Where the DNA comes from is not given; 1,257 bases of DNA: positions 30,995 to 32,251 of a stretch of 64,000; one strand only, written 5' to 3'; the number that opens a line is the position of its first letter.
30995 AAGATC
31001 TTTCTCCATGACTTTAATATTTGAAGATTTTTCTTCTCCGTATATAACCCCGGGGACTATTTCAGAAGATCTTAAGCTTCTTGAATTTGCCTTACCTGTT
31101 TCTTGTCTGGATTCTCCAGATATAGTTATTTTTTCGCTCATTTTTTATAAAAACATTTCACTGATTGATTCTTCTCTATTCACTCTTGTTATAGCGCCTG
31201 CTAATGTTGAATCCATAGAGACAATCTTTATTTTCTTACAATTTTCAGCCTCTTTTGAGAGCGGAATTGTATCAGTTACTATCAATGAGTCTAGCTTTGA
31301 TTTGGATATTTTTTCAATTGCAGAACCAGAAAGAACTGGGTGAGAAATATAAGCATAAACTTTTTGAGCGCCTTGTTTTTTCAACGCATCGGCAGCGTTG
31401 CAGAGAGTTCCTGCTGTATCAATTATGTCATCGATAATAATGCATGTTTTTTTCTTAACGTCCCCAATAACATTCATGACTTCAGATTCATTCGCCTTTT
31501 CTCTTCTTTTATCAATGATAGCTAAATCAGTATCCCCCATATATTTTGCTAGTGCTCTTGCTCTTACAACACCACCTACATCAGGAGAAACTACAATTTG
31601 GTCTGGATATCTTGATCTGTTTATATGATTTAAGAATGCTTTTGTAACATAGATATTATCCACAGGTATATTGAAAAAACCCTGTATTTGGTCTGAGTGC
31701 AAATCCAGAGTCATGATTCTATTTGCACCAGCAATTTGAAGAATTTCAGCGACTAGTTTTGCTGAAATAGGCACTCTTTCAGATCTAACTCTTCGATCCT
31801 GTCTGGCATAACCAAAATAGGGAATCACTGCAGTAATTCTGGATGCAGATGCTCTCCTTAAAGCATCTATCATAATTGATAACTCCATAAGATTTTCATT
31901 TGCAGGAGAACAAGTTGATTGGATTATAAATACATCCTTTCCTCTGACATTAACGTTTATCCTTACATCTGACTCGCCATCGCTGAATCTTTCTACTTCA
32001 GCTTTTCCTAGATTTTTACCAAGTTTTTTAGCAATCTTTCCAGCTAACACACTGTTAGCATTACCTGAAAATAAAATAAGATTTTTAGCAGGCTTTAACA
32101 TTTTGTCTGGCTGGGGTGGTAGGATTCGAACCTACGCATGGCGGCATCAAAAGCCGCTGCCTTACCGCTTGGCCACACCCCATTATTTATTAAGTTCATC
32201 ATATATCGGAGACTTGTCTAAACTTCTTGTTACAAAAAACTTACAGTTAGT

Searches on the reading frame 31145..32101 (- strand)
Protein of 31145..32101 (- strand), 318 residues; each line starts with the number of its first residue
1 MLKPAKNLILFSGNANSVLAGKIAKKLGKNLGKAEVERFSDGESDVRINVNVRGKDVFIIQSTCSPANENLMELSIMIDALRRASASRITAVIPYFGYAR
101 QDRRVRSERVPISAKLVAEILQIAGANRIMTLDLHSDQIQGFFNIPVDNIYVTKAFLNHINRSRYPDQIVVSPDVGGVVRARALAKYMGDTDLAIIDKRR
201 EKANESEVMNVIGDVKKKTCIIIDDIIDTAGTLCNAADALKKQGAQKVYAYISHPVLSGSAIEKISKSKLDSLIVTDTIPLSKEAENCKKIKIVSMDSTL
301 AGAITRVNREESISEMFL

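Call 50: search_protein_families(library=ncbifam, proteins=[window:31145-32101:-], max_evalue=1e-20)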
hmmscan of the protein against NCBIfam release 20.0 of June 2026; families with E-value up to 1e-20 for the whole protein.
window:31145-32101:- (318 aa): 11 families
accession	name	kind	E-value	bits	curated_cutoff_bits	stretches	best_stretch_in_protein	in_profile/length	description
NF002320.0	PRK01259.1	subfamily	4.7e-145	482.9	297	1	6-317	5-314/316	ribose-phosphate diphosphokinase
NF003428.0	PRK04923.1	equivalog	9.9e-140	465.2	536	1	4-317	3-317/319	ribose-phosphate diphosphokinase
TIGR01251.1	ribP_PPkin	subfamily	1.1e-115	385.8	113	1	10-317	3-308/309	ribose-phosphate diphosphokinase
NF002618.0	PRK02269.1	equivalog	4.3e-113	378.2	460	1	6-317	4-316/321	ribose-phosphate diphosphokinase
NF002758.0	PRK02812.1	equivalog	2.8e-112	375.1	518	1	6-317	20-329/330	ribose-phosphate pyrophosphokinase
NF002844.0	PRK03092.1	equivalog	3.2e-101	338.8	438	1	3-317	7-322/326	ribose-phosphate diphosphokinase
NF002686.0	PRK02458.1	equivalog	4.7e-92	308.9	506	1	5-317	7-316/323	ribose-phosphate diphosphokinase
NF001815.0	PRK00553.1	equivalog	1.2e-89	300.7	484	1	6-317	8-321/332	ribose-phosphate pyrophosphokinase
NF002095.0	PRK00934.1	equivalog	4.7e-69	232.7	296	1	10-281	3-269/287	ribose-phosphate diphosphokinase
NF005537.0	PRK07199.1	subfamily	1.1e-41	142.9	322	1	14-282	9-276/301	ribose-phosphate diphosphokinase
NF005299.0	PRK06827.1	subfamily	1.3e-41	142.6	327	1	33-316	57-367/383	phosphoribosylpyrophosphate synthetase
